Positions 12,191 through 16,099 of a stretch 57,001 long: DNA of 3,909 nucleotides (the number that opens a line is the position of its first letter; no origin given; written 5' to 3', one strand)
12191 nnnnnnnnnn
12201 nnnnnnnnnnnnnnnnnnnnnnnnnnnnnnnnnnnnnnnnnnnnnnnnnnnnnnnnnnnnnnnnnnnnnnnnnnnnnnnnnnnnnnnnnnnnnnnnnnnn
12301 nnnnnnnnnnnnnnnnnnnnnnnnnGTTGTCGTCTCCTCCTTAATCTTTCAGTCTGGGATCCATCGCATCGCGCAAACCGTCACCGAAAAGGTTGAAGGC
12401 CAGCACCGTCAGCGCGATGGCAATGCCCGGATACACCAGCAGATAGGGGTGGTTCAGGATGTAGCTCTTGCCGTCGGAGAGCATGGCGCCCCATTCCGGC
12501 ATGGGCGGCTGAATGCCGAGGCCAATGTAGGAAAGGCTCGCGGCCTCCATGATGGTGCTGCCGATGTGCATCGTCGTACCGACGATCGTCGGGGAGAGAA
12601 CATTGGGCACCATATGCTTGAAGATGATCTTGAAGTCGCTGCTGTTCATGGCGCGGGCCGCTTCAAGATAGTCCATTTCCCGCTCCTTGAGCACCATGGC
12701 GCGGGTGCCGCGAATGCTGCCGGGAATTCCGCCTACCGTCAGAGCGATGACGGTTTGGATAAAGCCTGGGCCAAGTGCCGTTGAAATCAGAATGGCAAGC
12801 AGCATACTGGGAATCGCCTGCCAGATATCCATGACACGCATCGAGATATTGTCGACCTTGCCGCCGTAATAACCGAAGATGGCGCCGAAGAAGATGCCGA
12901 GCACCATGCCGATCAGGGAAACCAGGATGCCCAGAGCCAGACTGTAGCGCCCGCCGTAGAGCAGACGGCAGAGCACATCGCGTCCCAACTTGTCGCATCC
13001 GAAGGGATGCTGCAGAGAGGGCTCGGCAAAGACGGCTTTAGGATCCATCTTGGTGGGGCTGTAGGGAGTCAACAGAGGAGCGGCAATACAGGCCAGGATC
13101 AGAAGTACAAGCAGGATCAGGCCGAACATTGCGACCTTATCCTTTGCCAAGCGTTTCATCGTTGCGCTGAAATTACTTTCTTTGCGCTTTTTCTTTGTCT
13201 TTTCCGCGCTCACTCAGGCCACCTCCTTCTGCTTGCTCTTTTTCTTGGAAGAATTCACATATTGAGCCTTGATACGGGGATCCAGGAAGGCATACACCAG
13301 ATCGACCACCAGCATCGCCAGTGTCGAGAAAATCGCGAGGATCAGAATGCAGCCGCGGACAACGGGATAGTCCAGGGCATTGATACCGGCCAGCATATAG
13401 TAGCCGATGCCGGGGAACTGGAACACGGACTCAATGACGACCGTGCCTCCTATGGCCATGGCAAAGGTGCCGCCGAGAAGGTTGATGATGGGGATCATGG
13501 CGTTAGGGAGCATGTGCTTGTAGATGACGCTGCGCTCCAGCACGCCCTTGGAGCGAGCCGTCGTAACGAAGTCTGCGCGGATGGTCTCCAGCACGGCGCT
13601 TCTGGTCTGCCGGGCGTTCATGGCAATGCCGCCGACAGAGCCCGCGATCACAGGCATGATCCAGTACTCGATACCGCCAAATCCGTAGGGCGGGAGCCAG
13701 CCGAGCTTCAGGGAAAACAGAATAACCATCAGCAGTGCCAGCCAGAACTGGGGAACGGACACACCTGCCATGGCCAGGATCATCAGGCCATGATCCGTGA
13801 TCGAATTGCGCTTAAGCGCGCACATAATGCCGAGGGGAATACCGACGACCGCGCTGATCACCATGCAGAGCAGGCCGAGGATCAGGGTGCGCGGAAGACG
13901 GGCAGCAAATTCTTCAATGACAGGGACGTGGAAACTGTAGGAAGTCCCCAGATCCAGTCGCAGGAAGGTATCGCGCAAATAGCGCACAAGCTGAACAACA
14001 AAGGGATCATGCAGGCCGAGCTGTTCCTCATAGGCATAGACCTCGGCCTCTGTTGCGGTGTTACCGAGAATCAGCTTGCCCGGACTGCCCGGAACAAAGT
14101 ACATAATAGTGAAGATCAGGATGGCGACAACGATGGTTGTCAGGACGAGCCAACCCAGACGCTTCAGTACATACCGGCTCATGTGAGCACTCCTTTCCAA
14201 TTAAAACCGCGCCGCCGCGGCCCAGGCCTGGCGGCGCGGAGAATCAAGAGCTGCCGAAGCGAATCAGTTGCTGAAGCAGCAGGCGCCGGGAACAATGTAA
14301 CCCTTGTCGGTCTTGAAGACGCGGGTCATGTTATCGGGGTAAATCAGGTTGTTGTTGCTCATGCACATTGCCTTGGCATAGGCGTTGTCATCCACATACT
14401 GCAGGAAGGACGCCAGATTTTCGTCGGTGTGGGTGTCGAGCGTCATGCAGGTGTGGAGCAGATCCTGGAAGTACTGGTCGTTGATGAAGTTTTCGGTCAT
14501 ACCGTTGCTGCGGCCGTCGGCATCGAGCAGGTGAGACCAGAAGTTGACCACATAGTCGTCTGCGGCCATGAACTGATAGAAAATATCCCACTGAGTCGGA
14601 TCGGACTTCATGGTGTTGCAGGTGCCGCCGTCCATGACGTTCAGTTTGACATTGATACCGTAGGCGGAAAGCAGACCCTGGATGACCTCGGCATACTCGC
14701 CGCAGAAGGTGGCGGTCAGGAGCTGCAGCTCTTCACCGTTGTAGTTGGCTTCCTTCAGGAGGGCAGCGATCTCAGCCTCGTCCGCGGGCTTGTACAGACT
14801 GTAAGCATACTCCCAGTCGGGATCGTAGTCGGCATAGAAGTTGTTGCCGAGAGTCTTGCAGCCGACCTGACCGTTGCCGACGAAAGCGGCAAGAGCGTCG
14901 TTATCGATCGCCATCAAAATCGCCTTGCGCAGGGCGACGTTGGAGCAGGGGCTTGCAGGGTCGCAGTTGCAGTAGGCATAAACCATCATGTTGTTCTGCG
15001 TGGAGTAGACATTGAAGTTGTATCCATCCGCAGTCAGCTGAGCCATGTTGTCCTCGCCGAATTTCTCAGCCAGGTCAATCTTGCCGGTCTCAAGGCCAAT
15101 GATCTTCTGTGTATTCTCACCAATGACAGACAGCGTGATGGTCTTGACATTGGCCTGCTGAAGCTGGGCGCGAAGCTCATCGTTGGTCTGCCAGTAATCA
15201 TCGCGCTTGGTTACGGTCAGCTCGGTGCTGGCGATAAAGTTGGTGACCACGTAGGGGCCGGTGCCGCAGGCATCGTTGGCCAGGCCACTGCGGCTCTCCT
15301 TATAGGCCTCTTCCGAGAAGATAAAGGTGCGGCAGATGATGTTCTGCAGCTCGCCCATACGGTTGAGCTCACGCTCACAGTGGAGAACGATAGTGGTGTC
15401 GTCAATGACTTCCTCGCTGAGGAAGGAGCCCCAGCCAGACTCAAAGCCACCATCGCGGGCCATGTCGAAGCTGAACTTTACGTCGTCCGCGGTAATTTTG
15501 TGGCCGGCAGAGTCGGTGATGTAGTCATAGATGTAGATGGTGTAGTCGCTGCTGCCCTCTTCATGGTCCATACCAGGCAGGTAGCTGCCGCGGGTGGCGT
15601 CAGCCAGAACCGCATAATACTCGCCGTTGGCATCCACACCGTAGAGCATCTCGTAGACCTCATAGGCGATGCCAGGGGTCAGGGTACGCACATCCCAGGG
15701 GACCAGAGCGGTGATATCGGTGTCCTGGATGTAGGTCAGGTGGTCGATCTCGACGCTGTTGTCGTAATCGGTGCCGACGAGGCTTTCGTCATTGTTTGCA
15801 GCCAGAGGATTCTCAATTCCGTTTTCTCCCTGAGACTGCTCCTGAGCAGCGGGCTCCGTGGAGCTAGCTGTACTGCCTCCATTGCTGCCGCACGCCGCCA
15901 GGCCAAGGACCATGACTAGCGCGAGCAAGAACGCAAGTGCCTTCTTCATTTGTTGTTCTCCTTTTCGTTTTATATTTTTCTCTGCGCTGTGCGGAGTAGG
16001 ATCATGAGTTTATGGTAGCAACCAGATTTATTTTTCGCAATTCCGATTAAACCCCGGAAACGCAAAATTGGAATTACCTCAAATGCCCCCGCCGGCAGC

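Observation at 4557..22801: Wide-spaced dyad fused to the -35 of at least five promoters, marking a locus-specific regulon with no assigned regulator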

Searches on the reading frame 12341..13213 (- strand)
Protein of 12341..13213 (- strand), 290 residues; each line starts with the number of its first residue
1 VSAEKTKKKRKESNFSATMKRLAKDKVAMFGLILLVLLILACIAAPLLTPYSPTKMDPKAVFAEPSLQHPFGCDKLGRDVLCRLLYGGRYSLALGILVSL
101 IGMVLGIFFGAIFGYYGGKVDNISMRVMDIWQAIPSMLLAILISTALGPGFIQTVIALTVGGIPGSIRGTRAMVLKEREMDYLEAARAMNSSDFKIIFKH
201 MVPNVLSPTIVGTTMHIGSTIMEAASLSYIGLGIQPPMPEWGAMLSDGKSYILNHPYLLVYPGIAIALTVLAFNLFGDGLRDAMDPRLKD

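Call 11: search_protein_families(library=pfam, proteins=[window:12341-13213:-])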
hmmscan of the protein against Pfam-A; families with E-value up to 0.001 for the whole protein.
window:12341-13213:- (290 aa): 2 families
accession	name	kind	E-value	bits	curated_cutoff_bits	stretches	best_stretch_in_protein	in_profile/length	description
PF00528.27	BPD_transp_1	-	2.6e-38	132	26.4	1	106-289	1-183/184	Binding-protein-dependent transport system inner membrane component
PF12911.12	OppC_N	-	1.4e-13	50.9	23.9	1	17-62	5-50/53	N-terminal TM domain of oligopeptide transport permease C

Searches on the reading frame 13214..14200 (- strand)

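Call 11: search_protein_families(library=pfam, proteins=[window:13214-14200:-])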
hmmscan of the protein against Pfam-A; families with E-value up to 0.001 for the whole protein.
window:13214-14200:- (328 aa): 2 families
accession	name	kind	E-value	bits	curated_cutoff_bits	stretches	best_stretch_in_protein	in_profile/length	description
PF00528.27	BPD_transp_1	-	1e-38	133.3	26.4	1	120-311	1-183/184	Binding-protein-dependent transport system inner membrane component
PF19300.4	BPD_transp_1_N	-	9.8e-10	39.1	23.8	1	7-106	1-111/114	Binding-prot-dependent transport system membrane comp, N-term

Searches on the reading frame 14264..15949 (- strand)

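Call 11: search_protein_families(library=pfam, proteins=[window:14264-15949:-])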
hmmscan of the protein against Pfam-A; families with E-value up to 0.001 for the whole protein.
window:14264-15949:- (561 aa): 1 family
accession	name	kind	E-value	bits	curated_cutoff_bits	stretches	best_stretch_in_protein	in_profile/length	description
PF00496.27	SBP_bac_5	-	5.3e-42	144.7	32.4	1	130-458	13-343/368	Bacterial extracellular solute-binding proteins, family 5 Middle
